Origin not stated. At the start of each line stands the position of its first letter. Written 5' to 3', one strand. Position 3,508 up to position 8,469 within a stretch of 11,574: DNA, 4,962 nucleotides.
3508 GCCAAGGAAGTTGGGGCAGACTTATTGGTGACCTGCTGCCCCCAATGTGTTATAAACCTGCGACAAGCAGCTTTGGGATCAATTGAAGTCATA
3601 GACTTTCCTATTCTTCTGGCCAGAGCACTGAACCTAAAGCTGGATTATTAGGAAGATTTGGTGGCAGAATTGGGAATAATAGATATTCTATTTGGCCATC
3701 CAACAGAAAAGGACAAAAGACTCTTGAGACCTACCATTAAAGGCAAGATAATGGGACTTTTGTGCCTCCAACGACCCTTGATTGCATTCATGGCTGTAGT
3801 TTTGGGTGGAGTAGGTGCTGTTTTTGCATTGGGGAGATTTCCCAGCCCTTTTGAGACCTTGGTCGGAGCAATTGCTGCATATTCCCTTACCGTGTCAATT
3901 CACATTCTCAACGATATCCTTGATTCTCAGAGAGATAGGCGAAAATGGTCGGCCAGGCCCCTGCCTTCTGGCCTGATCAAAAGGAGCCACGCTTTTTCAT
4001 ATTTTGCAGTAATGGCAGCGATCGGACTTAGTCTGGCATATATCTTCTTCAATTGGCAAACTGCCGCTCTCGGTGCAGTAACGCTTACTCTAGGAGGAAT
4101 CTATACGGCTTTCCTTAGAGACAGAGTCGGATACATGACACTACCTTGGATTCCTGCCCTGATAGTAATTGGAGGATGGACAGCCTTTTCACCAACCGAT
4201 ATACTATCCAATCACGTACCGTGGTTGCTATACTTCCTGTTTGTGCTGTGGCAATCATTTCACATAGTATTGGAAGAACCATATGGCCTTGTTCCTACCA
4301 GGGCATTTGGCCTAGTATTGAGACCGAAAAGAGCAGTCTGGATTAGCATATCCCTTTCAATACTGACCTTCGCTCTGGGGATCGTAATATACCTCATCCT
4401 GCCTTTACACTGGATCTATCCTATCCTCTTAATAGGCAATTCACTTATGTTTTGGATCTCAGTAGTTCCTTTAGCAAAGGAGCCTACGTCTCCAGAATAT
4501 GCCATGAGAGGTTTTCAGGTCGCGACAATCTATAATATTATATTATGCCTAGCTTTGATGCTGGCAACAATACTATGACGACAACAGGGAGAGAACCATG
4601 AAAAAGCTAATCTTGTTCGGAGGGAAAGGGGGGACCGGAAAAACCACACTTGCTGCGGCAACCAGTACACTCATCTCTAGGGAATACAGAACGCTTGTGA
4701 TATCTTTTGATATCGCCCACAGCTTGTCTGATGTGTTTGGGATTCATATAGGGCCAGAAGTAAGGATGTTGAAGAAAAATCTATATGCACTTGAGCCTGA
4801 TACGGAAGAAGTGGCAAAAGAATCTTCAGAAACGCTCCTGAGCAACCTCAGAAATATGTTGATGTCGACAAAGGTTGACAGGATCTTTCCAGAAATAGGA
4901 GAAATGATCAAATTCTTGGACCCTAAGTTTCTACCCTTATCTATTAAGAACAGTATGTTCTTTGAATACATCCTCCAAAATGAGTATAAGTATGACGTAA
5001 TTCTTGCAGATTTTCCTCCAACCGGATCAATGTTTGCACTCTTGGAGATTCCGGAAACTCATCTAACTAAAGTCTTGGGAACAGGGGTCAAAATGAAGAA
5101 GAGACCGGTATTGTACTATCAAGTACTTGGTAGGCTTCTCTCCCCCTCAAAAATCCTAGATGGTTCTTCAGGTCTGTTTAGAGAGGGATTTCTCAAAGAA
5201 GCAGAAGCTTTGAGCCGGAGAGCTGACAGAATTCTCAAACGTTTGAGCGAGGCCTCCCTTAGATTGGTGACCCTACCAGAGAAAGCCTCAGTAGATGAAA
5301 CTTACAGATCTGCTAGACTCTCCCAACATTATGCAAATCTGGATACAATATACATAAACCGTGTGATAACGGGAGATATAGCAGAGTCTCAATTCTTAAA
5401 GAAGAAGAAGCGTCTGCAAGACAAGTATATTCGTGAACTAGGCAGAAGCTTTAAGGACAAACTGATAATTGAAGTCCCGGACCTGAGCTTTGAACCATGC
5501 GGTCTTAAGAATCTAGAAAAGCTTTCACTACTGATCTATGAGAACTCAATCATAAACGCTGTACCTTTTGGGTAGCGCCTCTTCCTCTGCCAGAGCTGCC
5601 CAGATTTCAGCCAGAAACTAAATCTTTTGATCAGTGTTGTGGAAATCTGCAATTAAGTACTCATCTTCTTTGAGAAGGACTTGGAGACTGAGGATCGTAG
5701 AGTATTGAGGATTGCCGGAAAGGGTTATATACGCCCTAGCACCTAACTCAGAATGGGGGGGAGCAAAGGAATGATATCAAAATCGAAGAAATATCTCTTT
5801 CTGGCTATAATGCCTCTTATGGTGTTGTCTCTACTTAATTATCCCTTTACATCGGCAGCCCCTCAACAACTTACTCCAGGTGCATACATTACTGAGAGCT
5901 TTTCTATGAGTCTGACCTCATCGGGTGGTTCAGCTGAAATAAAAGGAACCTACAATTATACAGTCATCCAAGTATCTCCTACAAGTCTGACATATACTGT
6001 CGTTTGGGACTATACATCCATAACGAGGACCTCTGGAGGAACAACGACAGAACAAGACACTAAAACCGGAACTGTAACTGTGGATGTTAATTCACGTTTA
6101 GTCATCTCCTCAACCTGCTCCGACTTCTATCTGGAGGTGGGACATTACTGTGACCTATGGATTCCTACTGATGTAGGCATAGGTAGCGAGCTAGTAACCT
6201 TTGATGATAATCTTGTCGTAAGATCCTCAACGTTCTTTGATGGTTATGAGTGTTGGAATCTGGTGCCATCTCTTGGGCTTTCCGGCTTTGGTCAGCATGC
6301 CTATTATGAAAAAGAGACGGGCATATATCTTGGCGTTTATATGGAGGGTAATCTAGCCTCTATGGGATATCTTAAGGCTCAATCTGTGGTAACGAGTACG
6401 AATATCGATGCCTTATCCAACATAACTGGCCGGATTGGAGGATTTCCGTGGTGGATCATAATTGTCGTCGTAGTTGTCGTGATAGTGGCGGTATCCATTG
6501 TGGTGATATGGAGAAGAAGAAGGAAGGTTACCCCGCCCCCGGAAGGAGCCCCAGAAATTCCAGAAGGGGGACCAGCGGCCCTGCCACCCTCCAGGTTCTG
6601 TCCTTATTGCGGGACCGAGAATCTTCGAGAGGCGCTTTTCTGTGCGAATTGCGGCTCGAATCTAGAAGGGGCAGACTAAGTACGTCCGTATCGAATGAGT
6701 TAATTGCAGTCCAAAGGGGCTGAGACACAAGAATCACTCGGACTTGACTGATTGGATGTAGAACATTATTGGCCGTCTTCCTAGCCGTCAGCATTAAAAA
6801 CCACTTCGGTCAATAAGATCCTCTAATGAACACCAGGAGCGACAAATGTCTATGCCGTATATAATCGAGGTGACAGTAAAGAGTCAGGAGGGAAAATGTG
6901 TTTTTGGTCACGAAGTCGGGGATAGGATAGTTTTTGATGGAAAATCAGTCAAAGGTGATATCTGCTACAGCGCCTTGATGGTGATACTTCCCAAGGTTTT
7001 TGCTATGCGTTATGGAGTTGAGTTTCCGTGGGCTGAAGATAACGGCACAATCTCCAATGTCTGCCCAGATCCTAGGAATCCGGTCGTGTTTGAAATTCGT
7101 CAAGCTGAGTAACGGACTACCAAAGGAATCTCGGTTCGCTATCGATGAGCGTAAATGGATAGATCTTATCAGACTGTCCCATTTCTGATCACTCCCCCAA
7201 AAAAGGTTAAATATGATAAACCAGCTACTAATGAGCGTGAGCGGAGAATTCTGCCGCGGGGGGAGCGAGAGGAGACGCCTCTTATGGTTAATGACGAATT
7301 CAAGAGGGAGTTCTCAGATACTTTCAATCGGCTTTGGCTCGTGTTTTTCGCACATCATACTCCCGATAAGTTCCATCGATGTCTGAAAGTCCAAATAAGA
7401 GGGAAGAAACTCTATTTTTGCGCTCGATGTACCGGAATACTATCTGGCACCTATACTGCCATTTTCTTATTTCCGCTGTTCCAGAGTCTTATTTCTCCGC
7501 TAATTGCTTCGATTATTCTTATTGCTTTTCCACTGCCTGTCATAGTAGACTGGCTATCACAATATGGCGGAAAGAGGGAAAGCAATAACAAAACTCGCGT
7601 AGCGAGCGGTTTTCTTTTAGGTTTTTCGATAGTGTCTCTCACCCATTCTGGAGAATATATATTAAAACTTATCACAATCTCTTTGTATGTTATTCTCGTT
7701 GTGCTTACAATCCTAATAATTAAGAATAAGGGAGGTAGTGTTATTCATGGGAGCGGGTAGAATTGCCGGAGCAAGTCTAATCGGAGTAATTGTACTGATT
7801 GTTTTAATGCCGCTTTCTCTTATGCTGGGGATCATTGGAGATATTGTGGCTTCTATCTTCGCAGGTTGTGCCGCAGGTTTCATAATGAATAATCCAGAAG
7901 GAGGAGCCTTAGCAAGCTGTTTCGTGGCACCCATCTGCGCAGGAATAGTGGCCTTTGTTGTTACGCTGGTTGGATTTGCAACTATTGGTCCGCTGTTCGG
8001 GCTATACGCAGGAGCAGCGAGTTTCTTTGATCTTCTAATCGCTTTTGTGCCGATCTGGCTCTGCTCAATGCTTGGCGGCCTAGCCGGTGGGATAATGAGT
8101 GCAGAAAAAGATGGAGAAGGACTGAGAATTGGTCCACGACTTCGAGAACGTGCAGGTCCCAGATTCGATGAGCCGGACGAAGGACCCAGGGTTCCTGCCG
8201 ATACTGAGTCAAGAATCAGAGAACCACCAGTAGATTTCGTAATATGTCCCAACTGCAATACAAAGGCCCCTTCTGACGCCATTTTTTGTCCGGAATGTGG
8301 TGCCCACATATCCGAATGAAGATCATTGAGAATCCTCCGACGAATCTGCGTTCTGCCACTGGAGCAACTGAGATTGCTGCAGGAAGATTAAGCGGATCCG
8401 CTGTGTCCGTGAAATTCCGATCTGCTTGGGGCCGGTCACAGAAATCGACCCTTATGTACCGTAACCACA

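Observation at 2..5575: Candidate undescribed archaeal operon coupling a GlcDEF-like flavin/Fe-S oxidoreductase with synthesis and trafficking of a prenylated membrane cofactor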

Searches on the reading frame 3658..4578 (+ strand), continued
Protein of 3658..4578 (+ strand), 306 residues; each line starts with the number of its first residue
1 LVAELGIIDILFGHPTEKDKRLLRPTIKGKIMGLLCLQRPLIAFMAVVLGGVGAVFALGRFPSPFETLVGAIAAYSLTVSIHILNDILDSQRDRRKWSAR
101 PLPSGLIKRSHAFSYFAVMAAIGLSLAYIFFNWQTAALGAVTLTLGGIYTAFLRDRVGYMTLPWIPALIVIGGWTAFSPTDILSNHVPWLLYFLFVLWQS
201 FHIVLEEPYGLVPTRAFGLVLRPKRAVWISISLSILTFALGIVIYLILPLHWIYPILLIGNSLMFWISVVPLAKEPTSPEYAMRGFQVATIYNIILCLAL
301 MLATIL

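Call 85: search_protein_families(library=ncbifam, proteins=[L152:10946-12145:+], max_evalue=0.000001)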
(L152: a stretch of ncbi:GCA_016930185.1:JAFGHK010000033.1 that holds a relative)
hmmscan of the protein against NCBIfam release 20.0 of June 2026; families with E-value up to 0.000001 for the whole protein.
L152:10946-12145:+ (399 aa): 64 families (the best 25 are shown)
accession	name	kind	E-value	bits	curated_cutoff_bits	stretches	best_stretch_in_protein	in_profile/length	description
TIGR04545.1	rSAM_ahbD_hemeb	equivalog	5.9e-78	262.7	500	1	68-396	2-336/339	heme b synthase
TIGR04055.1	rSAM_NirJ2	equivalog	4.1e-76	256.6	500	1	68-397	2-324/326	putative heme d1 biosynthesis radical SAM protein NirJ2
TIGR04053.2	TIGR04053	equivalog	9.5e-75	252.1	395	1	65-396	7-363/366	TIGR04053 family radical SAM/SPASM domain-containing protein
TIGR04347.1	pseudo_SAM_Halo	equivalog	2e-59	201.8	525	1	68-398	40-386/390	TIGR04347 family pseudo-SAM/SPASM protein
TIGR04546.1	rSAM_ahbC_deAc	equivalog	3.4e-58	197.3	650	2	68-270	41-244/390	12,18-didecarboxysiroheme deacetylase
TIGR04051.1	rSAM_NirJ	equivalog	7.4e-58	196.2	515.45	2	68-234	4-169/354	heme d1 biosynthesis radical SAM protein NirJ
TIGR04054.1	rSAM_NirJ1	equivalog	4.8e-53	180.2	650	1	62-397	32-382/387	putative heme d1 biosynthesis radical SAM protein NirJ1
NF050035.1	rSAM_WgK_link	exception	5.1e-43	147.4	650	2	64-245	7-188/367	radical SAM/SPASM peptide maturase WgkB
TIGR03962.1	mycofact_rSAM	equivalog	8.8e-42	143.5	265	1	65-395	11-331/339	mycofactocin radical SAM maturase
NF045574.1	sacti_mat_StsB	exception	2.8e-40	138.5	625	2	67-238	97-266/466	StsB family radical SAM/SPASM domain sactipeptide maturase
TIGR02109.1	PQQ_syn_pqqE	equivalog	2.5e-37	128.7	381.35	1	63-396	4-331/358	pyrroloquinoline quinone biosynthesis protein PqqE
TIGR04251.1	SCM_rSAM_ScmF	equivalog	4.2e-34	118.5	400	1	69-386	7-330/353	SynChlorMet cassette radical SAM/SPASM protein ScmF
TIGR04133.1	rSAM_w_lipo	hypoth_equivalog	1.1e-33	116.7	425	1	67-376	25-329/350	TIGR04133 family radical SAM/SPASM protein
TIGR03913.1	rad_SAM_trio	equivalog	1.8e-32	112.4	591.75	1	65-381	18-335/477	GDL motif peptide-associated radical SAM/SPASM maturase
TIGR04303.1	GeoRSP_rSAM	equivalog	5.6e-32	111.6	400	1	65-395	4-324/325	GeoRSP system radical SAM/SPASM protein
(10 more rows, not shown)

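Call 120: search_protein_families(library=pfam, proteins=[L150:262-1095:+, L032:4054-5244:+, L032:3077-3526:+], max_evalue=0.001)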
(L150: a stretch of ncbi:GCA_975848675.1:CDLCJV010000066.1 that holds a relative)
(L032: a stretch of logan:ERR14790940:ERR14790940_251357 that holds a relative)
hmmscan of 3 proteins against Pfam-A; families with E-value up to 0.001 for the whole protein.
L150:262-1095:+ (277 aa): 0 families

L032:4054-5244:+ (397 aa): 2 families
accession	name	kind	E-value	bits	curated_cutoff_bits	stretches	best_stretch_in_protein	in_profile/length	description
PF02730.20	AFOR_N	-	7.6e-81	271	29.8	1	8-205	3-198/199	Aldehyde ferredoxin oxidoreductase, N-terminal domain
PF01314.23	AFOR_C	-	1.2e-53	183.2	27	1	221-397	3-183/385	Aldehyde ferredoxin oxidoreductase, domains 2 & 3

L032:3077-3526:+ (149 aa): 1 family
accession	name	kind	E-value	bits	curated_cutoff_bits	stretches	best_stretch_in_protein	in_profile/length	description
PF01243.27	PNPOx_N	-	1.2e-15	58.4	28.1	1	29-147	13-118/120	Pyridoxamine 5'-phosphate oxidase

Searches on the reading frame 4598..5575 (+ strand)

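Call 4: search_protein_families(library=pfam, proteins=[window:4598-5575:+], max_evalue=0.01)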
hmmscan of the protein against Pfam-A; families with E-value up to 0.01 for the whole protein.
window:4598-5575:+ (325 aa): 4 families
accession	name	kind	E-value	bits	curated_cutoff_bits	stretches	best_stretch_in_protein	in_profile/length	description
PF02374.21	ArsA_ATPase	-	8.1e-49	166.9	24.3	1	3-314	2-304/305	Anion-transporting ATPase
PF13614.12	AAA_31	-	5.1e-08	33.5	27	1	3-147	3-133/177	AAA domain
PF01656.29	CbiA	-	1.1e-07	32.3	25.4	1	5-201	2-54/125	CobQ/CobB/MinD/ParA nucleotide binding domain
PF10609.15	ParA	-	0.0067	16.3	27.1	0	3-80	5-81/246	NUBPL iron-transfer P-loop NTPase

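Call 5: search_protein_families(library=ncbifam, proteins=[window:4598-5575:+], max_evalue=0.01)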
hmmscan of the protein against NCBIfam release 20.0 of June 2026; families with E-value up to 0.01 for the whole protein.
window:4598-5575:+ (325 aa): 13 families
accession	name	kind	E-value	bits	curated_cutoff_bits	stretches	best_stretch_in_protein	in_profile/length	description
TIGR00345.1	GET3_arsA_TRC40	subfamily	1.4e-41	143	135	1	6-310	1-294/299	TRC40/GET3/ArsA family transport-energizing ATPase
NF041417.1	ArsA_halo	exception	2.1e-25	89.5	800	2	3-154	13-158/617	arsenical pump-driving ATPase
TIGR04291.1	arsen_driv_ArsA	equivalog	3.3e-15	55.8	650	1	3-154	4-153/565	arsenical pump-driving ATPase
NF053622.1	ATPseBagAMYCTU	equivalog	1.9e-08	34.1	400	1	3-50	8-56/325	ATPase BagA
NF050088.1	Get3_fold_NosAFP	equivalog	5.2e-06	25.6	325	1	1-154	1-148/364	Get3/ArsA fold putative tail anchor-mediating ATPase NosAFP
TIGR03371.1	cellulose_yhjQ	equivalog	6.1e-06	25.9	157.85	1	1-51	1-52/246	cellulose biosynthesis protein BcsQ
NF053621.1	ATPseBagBMYCTU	equivalog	2.7e-05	23.4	521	0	3-50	13-61/371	ATPase BagB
NF008079.0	PRK10818.1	equivalog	6.9e-05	22.3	508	1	5-45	6-47/270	septum site-determining protein MinD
TIGR03453.1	partition_RepA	equivalog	0.00037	19.4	348.45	1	10-142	113-245/387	plasmid partitioning protein RepA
NF041546.1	ParA_partition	equivalog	0.0016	18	180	1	9-47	7-46/203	ParA family partition ATPase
TIGR01968.1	minD_bact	equivalog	0.0019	17.6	212.9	1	4-46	4-47/261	septum site-determining protein MinD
NF010443.0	PRK13869.1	subfamily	0.002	17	446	1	10-144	130-264/405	plasmid-partitioning protein RepA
NF009702.0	PRK13231.1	equivalog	0.0054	15.9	427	1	2-75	3-73/264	nitrogenase reductase-like protein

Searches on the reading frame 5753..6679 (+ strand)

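Call 4: search_protein_families(library=pfam, proteins=[window:5753-6679:+], max_evalue=0.01)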
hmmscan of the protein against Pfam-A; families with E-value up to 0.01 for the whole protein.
window:5753-6679:+ (308 aa): 5 families
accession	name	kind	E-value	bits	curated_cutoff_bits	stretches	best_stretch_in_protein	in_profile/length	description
PF13240.11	Zn_Ribbon_1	-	3e-07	30.4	25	1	282-304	1-23/23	zinc-ribbon domain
PF13248.11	Zn_ribbon_3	-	2.7e-05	23.9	27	1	283-304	5-26/26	zinc-ribbon domain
PF24463.1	DUF7577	-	4.1e-05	23.5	28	1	280-305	2-27/27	Domain of unknown function (DUF7577)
PF12773.13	DZR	-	0.00046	20.7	27.3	1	283-304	1-22/45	Double zinc ribbon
PF20087.4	DUF6479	-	0.008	17.1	25.4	0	235-275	26-66/120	Family of unknown function (DUF6479)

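Call 5: search_protein_families(library=ncbifam, proteins=[window:5753-6679:+], max_evalue=0.01)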
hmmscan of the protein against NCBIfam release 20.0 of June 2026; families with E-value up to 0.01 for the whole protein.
window:5753-6679:+ (308 aa): 1 family
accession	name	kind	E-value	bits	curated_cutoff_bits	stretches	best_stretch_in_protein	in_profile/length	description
NF033507.3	Loki-CTERM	subfamily_domain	0.00015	21.9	19.9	1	230-258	3-26/27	Loki-CTERM sorting domain-containing protein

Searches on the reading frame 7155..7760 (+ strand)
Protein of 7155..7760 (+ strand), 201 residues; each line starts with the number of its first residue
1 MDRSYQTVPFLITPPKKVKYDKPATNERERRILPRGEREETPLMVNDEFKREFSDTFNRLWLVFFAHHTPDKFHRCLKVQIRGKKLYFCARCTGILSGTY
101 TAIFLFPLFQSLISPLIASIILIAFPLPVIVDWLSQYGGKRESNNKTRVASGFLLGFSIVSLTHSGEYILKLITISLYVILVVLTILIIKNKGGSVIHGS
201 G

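Call 4: search_protein_families(library=pfam, proteins=[window:7155-7760:+], max_evalue=0.01)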
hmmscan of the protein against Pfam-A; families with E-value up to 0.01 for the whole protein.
window:7155-7760:+ (201 aa): 1 family
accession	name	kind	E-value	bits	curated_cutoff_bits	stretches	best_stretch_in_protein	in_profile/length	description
PF09858.14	DUF2085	-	3.8e-17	62.9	25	1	80-161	10-89/90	Predicted membrane protein (DUF2085)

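Call 5: search_protein_families(library=ncbifam, proteins=[window:7155-7760:+], max_evalue=0.01)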
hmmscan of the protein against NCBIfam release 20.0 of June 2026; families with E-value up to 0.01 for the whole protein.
window:7155-7760:+ (201 aa): 0 families

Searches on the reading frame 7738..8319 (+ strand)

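Call 120: search_protein_families(library=pfam, proteins=[window:7738-8319:+], max_evalue=0.001)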
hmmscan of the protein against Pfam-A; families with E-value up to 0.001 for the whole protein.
window:7738-8319:+ (193 aa): 4 families
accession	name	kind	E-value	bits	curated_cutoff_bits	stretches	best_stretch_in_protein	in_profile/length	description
PF13240.11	Zn_Ribbon_1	-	6.9e-07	29.3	25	1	170-190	2-22/23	zinc-ribbon domain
PF13248.11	Zn_ribbon_3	-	1.4e-05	24.8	27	1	168-189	3-24/26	zinc-ribbon domain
PF12773.13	DZR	-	4.6e-05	23.9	27.3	1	170-191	1-22/45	Double zinc ribbon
PF17647.6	DUF5518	-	0.00037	21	27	1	14-119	5-115/116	Family of unknown function (DUF5518)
